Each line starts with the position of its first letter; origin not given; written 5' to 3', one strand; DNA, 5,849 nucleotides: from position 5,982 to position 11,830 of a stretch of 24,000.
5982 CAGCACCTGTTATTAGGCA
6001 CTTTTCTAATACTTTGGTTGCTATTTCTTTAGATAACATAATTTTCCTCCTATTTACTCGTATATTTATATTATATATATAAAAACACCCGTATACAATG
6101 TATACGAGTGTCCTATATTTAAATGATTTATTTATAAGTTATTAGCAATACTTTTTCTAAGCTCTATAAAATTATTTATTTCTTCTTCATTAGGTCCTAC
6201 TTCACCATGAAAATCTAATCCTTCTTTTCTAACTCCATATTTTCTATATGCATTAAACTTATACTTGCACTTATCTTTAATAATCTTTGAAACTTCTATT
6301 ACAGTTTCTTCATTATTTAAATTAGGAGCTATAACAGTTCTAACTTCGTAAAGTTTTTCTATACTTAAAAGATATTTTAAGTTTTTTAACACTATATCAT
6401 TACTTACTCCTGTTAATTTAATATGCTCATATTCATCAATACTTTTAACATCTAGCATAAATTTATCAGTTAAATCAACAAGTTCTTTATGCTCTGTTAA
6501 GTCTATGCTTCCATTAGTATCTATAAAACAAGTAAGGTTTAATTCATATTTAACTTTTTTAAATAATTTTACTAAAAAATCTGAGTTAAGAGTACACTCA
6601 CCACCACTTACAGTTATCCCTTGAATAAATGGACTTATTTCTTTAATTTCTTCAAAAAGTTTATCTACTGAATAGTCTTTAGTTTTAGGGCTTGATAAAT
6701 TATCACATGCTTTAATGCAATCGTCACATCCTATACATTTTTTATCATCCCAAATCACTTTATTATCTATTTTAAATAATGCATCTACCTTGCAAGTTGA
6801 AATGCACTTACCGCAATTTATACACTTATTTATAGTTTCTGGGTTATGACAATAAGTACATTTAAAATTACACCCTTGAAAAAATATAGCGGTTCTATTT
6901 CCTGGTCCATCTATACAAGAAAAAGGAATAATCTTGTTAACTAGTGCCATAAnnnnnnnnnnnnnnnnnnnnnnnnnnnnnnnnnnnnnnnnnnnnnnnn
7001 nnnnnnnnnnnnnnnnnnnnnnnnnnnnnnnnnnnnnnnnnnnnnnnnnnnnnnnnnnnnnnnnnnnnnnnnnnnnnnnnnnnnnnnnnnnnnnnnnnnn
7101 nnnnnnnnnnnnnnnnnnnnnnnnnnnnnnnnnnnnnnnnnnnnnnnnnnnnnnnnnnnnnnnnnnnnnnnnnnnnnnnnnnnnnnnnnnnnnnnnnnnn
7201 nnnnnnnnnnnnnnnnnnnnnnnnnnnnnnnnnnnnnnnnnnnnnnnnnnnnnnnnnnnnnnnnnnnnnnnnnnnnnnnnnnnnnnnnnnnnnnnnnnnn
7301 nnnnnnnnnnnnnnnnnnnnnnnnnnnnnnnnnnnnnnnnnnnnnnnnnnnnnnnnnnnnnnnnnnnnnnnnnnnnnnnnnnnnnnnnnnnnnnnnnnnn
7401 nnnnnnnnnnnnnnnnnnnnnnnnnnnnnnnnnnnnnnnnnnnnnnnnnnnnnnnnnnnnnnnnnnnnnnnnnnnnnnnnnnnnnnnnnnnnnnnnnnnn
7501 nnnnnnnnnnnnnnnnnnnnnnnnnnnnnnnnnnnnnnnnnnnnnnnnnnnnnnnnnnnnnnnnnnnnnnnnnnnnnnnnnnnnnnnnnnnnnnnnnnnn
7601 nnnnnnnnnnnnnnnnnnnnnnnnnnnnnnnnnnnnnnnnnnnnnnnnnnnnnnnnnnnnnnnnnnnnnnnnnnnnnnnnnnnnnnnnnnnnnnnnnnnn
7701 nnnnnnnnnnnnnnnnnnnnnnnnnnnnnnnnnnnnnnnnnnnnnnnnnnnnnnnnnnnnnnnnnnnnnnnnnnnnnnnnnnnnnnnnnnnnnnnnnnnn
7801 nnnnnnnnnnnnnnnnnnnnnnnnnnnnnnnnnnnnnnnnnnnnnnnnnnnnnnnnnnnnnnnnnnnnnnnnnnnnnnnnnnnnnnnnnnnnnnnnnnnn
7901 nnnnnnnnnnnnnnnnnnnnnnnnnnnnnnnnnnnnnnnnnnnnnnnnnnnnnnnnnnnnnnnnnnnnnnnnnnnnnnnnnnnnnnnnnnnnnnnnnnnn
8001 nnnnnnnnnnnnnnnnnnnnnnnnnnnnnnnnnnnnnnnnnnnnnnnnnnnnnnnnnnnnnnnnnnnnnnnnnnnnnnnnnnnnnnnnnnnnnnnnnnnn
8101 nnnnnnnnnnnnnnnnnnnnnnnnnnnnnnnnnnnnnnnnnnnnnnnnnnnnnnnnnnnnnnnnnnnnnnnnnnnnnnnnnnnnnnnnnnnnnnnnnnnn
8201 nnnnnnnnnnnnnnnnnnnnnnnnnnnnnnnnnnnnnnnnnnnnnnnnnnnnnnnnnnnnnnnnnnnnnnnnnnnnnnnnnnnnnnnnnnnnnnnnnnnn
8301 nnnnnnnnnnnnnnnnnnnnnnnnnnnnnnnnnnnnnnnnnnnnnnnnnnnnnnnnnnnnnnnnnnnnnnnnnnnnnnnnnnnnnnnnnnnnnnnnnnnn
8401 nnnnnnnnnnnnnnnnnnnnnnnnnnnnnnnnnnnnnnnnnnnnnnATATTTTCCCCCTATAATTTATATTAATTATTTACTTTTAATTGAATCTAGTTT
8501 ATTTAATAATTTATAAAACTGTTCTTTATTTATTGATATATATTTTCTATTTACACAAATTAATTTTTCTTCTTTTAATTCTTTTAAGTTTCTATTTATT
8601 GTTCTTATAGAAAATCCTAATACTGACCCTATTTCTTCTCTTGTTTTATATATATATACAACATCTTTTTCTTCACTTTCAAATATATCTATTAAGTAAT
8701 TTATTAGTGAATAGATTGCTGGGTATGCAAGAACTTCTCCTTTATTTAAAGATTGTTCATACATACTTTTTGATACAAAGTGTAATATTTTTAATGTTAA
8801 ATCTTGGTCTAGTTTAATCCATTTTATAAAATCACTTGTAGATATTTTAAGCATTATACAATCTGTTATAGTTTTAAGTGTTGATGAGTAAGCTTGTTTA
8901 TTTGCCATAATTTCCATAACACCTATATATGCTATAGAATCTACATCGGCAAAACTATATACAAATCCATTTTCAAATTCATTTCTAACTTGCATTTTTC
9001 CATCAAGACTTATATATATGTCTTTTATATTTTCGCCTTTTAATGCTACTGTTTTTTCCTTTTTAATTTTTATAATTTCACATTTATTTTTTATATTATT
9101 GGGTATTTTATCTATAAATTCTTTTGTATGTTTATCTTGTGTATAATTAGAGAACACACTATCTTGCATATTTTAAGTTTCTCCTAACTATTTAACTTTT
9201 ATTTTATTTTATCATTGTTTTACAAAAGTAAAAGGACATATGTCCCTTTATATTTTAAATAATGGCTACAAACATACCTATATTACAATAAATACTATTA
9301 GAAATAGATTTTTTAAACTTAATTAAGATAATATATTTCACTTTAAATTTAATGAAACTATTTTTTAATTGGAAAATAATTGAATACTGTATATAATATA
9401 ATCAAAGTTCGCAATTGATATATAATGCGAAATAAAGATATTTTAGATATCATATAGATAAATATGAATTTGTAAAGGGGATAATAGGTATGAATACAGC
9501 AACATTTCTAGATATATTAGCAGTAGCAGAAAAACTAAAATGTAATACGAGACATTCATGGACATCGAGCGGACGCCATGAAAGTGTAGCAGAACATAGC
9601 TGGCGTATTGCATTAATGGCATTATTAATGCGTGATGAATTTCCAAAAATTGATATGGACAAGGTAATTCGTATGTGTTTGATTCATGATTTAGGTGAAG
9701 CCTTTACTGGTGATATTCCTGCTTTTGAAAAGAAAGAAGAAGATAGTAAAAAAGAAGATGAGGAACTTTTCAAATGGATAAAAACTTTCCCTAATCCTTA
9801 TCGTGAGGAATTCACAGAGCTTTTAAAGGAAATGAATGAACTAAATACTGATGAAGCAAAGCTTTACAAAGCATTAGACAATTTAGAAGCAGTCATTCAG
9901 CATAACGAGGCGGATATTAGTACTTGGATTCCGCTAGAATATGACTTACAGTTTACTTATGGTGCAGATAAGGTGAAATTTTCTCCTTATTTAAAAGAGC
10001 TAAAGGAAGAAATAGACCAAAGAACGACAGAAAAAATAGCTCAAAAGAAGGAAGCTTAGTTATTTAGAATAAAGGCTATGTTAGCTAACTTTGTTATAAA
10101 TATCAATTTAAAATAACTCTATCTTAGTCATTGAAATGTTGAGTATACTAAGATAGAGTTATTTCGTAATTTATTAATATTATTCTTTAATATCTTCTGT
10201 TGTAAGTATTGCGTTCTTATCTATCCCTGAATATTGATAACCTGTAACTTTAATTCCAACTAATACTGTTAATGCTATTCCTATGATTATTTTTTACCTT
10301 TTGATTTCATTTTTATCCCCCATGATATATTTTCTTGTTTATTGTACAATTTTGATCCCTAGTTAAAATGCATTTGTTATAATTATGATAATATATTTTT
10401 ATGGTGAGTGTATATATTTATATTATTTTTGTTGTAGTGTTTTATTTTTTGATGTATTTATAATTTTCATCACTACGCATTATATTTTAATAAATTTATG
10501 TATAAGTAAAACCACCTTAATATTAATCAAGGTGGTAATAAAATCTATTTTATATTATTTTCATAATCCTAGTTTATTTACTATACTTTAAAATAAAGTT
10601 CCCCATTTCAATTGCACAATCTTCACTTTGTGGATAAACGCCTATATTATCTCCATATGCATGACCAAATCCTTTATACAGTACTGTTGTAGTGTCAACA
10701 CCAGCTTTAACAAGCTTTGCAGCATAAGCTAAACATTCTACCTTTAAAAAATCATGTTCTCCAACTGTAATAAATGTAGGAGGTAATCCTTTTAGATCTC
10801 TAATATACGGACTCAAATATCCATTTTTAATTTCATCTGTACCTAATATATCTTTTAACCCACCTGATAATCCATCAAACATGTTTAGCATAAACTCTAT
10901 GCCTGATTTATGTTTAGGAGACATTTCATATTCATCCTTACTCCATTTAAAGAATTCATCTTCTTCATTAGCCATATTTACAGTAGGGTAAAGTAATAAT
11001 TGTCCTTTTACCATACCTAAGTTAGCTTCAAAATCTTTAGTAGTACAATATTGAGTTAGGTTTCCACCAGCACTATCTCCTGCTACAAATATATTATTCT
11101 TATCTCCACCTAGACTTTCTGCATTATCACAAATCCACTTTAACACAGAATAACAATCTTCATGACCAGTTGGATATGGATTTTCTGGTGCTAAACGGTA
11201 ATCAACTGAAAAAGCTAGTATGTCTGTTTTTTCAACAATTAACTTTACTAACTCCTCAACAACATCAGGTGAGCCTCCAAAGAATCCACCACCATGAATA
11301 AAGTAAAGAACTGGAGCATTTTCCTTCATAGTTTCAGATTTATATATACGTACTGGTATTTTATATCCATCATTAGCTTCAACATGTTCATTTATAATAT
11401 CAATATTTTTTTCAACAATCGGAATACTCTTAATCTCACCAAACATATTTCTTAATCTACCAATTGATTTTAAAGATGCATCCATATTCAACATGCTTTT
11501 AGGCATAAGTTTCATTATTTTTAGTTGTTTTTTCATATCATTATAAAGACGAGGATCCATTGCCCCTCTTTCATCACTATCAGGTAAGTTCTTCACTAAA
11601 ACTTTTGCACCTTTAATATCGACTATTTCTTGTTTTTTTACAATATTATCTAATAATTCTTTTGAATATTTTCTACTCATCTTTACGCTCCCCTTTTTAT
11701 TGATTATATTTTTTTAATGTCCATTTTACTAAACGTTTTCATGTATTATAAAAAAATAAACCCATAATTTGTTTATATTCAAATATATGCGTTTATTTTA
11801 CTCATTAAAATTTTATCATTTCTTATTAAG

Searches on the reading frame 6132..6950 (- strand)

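Call 33: search_protein_families(library=pfam, proteins=[window:6132-6950:-], max_evalue=0.001)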
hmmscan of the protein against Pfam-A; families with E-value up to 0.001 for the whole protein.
window:6132-6950:- (272 aa): 8 families
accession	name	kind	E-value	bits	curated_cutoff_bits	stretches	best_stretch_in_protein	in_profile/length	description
PF04055.27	Radical_SAM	-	8.4e-14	52.5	29.5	1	22-215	2-158/166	Radical SAM superfamily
PF13353.11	Fer4_12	-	8.2e-13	49.3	22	1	13-179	1-126/137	4Fe-4S single cluster domain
PF14697.11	Fer4_21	-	2.9e-05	24.5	35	1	41-82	6-51/59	4Fe-4S dicluster domain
PF13187.11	Fer4_9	-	3.9e-05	24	27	1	42-83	1-48/52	4Fe-4S dicluster domain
PF00037.32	Fer4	-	6.9e-05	22.9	21.1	1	41-58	6-23/24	4Fe-4S binding domain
PF12838.12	Fer4_7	-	0.00013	22.8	27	1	42-82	1-48/52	4Fe-4S dicluster domain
PF12837.12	Fer4_6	-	0.00026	21.3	25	0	41-58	7-24/24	4Fe-4S binding domain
PF13237.11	Fer4_10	-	0.00083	19.7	25.5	0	41-82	7-52/53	4Fe-4S dicluster domain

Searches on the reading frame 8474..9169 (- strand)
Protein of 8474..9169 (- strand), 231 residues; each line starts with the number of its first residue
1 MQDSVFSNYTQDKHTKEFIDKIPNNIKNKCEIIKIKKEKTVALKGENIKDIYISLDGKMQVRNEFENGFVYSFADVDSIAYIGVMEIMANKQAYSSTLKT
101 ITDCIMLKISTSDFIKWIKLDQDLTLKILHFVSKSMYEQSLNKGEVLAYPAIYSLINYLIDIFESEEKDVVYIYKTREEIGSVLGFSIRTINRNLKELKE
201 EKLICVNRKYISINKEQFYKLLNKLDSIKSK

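Call 33: search_protein_families(library=pfam, proteins=[window:8474-9169:-], max_evalue=0.001)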
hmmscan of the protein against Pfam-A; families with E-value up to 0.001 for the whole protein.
window:8474-9169:- (231 aa): 3 families
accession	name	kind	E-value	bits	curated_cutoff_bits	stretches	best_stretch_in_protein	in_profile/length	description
PF13545.12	HTH_Crp_2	-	4.6e-08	33.4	27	1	155-215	3-63/70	Crp-like helix-turn-helix domain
PF00027.35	cNMP_binding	-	1.5e-07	31.7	27.5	1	34-118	3-86/89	Cyclic nucleotide-binding domain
PF00325.26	Crp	-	3.6e-05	23.8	21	1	176-204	4-32/32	Bacterial regulatory proteins, crp family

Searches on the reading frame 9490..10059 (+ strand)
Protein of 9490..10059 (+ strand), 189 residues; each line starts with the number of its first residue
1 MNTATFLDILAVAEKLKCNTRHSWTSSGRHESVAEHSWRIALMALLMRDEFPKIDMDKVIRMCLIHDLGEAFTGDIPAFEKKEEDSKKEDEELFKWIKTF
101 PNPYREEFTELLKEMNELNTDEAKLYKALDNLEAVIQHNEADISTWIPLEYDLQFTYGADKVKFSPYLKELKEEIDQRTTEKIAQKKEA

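Call 33: search_protein_families(library=pfam, proteins=[window:9490-10059:+], max_evalue=0.001)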
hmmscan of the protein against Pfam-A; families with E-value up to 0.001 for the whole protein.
window:9490-10059:+ (189 aa): 3 families
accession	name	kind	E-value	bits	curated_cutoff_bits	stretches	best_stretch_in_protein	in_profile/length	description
PF13023.12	HD_3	-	7.1e-40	137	22.5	1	13-170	1-163/165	HD domain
PF12917.13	YfbR-like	-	2e-16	60.6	25.9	1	10-137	3-140/182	5'-deoxynucleotidase YfbR-like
PF01966.28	HD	-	2.1e-09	38.1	22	1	33-134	1-115/116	HD domain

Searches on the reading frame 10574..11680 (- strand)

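Call 33: search_protein_families(library=pfam, proteins=[window:10574-11680:-], max_evalue=0.001)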
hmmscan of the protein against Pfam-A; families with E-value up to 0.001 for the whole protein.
window:10574-11680:- (368 aa): 4 families
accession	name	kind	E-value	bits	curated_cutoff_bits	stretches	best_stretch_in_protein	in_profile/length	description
PF07859.19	Abhydrolase_3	-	4.6e-51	174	25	1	126-342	2-208/210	alpha/beta hydrolase fold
PF20434.5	BD-FAE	-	6.7e-20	72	26.8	1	112-220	3-114/215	BD-FAE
PF00135.34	COesterase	-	3.8e-13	49.7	27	1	112-219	90-207/515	Carboxylesterase family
PF00326.27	Peptidase_S9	-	8.7e-05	22.5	22.6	0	174-216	46-85/213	Prolyl oligopeptidase family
